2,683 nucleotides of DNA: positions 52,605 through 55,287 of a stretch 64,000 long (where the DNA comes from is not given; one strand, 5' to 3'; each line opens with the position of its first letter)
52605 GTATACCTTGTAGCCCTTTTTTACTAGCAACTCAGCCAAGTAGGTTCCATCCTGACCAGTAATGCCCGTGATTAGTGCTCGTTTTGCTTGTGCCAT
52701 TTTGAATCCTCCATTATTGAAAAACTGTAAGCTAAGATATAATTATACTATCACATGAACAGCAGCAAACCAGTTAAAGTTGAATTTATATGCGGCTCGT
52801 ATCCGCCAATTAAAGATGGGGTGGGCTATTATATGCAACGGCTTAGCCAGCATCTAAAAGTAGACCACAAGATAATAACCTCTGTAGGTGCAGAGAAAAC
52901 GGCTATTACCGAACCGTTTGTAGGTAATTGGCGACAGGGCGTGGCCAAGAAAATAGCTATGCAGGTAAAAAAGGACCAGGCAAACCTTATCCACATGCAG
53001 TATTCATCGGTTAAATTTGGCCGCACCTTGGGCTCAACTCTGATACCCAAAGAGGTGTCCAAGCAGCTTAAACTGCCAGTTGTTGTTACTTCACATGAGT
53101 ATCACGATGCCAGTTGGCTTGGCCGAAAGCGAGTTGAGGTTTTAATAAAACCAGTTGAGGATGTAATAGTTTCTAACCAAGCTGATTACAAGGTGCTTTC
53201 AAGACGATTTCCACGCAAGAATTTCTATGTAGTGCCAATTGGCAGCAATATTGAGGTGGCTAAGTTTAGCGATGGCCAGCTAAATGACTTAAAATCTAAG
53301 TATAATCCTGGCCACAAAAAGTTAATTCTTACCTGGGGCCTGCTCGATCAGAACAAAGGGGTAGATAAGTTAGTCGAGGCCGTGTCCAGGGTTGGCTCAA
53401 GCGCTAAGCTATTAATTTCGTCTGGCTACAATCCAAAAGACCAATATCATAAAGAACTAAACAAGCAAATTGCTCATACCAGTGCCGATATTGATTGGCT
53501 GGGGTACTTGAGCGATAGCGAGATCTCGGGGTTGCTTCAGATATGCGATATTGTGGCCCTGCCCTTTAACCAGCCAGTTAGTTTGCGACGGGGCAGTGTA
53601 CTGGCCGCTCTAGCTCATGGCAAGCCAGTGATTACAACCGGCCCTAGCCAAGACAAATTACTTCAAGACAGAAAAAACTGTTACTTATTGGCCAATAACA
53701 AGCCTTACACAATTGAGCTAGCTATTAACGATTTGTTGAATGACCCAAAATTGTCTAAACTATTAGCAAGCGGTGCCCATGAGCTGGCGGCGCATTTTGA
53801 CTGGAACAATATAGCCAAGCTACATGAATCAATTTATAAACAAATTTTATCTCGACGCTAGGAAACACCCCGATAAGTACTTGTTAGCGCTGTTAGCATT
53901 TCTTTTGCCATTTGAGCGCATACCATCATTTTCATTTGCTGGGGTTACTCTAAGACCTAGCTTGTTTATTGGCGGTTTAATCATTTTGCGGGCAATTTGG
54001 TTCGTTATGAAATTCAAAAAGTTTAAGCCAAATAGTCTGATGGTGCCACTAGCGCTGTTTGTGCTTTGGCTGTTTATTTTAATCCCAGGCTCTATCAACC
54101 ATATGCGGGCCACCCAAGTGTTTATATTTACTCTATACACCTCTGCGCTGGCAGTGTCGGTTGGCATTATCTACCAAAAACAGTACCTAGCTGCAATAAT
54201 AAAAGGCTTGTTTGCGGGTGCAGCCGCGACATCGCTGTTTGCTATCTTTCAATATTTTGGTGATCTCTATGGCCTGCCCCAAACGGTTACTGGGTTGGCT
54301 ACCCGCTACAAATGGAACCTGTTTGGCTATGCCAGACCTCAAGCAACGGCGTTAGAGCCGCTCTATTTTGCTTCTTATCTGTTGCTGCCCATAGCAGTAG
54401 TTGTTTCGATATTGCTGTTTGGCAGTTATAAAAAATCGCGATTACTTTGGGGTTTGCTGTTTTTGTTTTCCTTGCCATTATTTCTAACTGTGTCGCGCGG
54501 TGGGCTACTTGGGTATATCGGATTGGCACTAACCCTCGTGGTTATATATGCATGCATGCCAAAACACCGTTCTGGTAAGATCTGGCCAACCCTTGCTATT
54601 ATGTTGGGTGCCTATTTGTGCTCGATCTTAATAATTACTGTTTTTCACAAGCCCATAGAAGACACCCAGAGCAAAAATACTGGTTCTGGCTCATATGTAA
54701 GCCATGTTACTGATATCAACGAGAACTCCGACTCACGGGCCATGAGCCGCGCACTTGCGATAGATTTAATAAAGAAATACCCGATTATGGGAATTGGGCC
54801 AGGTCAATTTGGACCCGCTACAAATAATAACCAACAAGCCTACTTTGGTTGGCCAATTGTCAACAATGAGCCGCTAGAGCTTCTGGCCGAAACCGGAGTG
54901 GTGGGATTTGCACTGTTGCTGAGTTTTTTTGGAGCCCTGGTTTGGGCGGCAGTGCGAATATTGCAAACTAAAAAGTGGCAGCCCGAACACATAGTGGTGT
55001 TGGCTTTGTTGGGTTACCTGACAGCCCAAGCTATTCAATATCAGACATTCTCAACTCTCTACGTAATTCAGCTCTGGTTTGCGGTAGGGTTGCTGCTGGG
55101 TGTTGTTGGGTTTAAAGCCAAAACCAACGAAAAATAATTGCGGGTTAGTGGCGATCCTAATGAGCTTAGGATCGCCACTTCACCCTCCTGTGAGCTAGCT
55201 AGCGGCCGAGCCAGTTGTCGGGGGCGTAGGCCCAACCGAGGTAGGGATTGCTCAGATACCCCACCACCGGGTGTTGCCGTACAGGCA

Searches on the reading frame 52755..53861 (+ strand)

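Call 66: search_protein_families(library=pfam, proteins=[window:52755-53861:+], max_evalue=0.01)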
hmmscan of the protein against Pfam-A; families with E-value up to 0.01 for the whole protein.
window:52755-53861:+ (368 aa): 2 families
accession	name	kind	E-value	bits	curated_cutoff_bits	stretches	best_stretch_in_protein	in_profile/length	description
PF13692.12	Glyco_trans_1_4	-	1.1e-14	55.4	27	1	189-330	2-142/142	Glycosyl transferases group 1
PF00534.26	Glycos_transf_1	-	3.3e-14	53.2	26.4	1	184-337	11-165/172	Glycosyl transferases group 1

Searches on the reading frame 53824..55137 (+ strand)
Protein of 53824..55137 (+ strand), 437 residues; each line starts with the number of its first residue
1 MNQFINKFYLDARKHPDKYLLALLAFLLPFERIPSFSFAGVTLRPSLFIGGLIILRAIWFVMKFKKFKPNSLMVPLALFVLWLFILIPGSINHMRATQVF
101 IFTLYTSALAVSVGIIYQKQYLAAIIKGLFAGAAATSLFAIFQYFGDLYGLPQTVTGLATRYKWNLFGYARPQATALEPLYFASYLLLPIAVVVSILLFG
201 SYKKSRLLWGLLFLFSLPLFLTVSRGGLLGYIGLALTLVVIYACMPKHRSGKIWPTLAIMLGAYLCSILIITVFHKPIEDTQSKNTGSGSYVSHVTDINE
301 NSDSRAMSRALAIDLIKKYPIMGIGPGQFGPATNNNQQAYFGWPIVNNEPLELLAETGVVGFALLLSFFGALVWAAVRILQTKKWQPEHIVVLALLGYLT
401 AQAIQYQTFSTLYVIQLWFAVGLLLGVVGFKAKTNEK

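Call 66: search_protein_families(library=pfam, proteins=[window:53824-55137:+], max_evalue=0.01)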
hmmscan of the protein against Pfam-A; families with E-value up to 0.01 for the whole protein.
window:53824-55137:+ (437 aa): 1 family
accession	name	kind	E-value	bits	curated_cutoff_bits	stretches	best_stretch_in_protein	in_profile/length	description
PF04932.20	Wzy_C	-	3.3e-15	56.6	31.7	1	211-366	2-149/149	O-Antigen ligase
